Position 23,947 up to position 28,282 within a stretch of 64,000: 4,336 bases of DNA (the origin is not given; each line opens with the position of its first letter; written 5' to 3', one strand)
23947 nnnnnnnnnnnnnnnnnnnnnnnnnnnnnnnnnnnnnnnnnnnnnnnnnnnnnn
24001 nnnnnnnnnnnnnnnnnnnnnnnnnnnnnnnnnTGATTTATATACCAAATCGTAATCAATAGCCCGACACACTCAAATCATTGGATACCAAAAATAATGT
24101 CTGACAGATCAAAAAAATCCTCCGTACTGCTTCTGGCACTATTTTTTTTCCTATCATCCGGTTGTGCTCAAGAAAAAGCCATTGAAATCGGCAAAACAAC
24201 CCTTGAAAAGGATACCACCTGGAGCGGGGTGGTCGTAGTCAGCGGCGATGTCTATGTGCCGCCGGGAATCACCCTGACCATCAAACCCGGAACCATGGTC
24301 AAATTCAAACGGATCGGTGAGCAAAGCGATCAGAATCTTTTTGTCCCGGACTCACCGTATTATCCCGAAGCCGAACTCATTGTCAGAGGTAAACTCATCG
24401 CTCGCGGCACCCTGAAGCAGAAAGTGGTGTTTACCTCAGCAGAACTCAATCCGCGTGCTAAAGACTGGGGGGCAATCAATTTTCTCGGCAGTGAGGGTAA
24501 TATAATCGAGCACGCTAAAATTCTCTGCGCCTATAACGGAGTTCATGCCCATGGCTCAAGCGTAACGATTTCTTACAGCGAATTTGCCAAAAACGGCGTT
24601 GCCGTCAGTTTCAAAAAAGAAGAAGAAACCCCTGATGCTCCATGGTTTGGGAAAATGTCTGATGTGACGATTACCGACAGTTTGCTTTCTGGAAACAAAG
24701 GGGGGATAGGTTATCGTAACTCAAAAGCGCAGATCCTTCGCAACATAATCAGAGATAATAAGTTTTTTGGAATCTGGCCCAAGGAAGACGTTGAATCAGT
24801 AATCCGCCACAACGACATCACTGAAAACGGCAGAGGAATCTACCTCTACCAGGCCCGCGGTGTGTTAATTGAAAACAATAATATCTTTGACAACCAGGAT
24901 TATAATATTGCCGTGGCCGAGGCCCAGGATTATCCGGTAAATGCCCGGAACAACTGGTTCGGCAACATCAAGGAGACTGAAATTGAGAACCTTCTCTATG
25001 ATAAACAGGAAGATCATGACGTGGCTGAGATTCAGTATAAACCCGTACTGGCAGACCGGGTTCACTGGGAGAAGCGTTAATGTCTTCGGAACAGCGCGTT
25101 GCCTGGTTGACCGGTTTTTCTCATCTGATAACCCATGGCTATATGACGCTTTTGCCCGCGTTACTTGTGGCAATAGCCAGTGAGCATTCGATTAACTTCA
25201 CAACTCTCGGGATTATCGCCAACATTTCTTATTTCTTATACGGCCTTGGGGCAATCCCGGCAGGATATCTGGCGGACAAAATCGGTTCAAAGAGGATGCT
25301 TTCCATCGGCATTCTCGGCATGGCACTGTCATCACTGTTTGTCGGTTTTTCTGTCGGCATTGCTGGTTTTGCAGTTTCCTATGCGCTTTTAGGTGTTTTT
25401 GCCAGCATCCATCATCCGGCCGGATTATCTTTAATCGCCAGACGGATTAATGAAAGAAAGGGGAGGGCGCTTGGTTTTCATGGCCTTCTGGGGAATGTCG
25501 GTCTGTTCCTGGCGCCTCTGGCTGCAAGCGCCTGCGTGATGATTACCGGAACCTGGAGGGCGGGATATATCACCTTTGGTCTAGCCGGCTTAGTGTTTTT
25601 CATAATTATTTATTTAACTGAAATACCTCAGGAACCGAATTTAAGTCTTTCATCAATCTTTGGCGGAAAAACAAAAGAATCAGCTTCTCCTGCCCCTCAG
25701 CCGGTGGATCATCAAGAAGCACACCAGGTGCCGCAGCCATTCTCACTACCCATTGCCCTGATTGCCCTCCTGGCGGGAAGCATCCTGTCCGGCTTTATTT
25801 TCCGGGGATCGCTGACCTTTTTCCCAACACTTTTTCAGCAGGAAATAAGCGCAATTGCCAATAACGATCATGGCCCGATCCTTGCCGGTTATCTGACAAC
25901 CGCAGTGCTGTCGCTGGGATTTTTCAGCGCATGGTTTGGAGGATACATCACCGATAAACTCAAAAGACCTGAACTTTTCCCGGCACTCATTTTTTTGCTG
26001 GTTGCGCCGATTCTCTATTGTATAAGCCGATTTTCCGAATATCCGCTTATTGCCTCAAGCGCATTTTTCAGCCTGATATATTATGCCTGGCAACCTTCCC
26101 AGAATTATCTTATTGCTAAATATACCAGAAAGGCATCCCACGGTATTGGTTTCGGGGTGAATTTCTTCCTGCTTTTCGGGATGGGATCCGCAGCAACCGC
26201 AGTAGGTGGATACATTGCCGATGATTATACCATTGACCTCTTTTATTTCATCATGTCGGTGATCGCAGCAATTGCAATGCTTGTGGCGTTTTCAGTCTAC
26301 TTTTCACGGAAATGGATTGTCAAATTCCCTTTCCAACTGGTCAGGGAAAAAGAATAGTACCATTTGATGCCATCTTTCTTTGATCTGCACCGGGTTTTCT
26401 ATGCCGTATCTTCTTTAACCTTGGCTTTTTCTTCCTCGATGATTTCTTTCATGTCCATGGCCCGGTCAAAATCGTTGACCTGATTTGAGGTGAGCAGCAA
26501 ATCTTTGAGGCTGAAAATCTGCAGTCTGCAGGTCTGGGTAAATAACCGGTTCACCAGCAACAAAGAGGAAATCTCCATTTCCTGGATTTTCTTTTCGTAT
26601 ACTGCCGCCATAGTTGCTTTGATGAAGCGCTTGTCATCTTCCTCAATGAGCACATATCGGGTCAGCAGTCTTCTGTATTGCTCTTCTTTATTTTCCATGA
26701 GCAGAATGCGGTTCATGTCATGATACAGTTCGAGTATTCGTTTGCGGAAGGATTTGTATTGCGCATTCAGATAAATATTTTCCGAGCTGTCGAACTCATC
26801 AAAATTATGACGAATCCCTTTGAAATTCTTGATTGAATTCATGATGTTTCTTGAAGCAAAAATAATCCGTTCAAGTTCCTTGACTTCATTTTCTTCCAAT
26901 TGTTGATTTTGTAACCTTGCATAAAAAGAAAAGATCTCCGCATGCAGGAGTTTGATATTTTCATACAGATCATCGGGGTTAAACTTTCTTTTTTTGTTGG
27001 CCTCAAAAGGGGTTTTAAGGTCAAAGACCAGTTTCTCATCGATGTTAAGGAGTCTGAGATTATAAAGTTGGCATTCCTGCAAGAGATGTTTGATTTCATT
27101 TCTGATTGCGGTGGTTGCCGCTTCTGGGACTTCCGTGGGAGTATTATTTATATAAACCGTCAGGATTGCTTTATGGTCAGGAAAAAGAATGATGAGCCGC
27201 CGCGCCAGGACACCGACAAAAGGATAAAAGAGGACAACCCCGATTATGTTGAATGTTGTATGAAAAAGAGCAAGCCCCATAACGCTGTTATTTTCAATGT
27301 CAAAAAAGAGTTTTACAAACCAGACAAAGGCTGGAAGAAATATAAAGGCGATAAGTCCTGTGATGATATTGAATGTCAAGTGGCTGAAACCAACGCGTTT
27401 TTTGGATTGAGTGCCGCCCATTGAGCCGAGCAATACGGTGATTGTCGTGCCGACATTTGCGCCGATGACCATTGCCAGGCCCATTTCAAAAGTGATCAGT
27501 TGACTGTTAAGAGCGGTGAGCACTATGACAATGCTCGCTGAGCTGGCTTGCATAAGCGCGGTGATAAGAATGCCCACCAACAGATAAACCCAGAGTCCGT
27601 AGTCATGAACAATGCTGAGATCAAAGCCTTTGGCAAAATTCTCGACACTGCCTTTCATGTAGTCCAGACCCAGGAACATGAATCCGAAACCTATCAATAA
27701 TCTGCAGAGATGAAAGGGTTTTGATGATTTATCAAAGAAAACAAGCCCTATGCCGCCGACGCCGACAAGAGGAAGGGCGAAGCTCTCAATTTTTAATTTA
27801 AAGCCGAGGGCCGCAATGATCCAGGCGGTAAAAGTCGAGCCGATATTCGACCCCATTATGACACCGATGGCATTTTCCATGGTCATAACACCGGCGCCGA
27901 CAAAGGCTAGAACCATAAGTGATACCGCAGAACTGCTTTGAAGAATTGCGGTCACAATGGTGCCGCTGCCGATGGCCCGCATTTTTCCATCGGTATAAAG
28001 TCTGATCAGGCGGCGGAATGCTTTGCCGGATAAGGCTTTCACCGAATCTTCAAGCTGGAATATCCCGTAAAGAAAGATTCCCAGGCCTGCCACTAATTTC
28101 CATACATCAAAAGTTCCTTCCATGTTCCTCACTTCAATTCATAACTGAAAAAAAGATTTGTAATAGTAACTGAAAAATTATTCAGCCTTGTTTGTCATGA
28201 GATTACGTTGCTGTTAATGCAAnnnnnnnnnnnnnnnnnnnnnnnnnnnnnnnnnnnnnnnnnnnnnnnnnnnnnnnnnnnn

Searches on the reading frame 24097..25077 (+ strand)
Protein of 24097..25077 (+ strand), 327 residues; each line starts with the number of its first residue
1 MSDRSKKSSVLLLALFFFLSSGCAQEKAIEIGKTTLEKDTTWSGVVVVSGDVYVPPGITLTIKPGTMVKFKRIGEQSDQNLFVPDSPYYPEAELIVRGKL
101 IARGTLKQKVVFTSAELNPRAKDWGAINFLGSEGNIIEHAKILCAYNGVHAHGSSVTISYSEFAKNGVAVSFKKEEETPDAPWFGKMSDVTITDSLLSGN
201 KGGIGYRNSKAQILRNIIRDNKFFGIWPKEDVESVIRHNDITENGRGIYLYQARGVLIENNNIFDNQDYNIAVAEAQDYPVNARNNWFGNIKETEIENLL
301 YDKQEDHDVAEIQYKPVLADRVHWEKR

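Call 15: search_protein_families(library=pfam, proteins=[window:24097-25077:+], max_evalue=0.001)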
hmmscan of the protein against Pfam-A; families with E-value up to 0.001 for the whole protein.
window:24097-25077:+ (327 aa): 2 families
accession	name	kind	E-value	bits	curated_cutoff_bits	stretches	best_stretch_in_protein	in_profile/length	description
PF13229.12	Beta_helix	-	1.2e-17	64.4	25.9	1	188-292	9-114/158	Right handed beta helix region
PF05048.19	NosD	-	9.4e-14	51.8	23.6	1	127-297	19-179/212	Periplasmic copper-binding protein (NosD)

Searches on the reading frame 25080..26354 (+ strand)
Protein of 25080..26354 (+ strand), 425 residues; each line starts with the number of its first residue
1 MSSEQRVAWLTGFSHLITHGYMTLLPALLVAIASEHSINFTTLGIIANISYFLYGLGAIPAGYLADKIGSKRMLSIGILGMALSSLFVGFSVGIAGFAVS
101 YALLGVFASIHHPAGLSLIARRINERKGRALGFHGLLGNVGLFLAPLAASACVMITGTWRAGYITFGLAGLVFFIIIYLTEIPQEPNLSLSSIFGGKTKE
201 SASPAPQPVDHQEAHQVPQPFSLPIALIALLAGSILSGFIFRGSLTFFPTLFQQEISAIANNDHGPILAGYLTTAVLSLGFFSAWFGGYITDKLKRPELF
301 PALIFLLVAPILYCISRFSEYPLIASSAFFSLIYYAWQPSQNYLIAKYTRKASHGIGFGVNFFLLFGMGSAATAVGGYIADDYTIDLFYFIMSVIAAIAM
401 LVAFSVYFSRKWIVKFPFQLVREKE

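Call 15: search_protein_families(library=pfam, proteins=[window:25080-26354:+], max_evalue=0.001)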
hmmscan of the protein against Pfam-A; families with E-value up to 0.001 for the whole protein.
window:25080-26354:+ (425 aa): 1 family
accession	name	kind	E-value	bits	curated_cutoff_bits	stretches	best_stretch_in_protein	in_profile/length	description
PF07690.21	MFS_1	-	5.9e-40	137.7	33.4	1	20-371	11-344/347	Major Facilitator Superfamily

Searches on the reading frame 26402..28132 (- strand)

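Call 15: search_protein_families(library=pfam, proteins=[window:26402-28132:-], max_evalue=0.001)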
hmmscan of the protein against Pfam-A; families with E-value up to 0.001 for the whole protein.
window:26402-28132:- (577 aa): 1 family
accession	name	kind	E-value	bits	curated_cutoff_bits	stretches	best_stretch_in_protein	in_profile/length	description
PF02690.20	Na_Pi_cotrans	-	1.6e-51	174.4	29.1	2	19-160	1-136/137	Na+/Pi-cotransporter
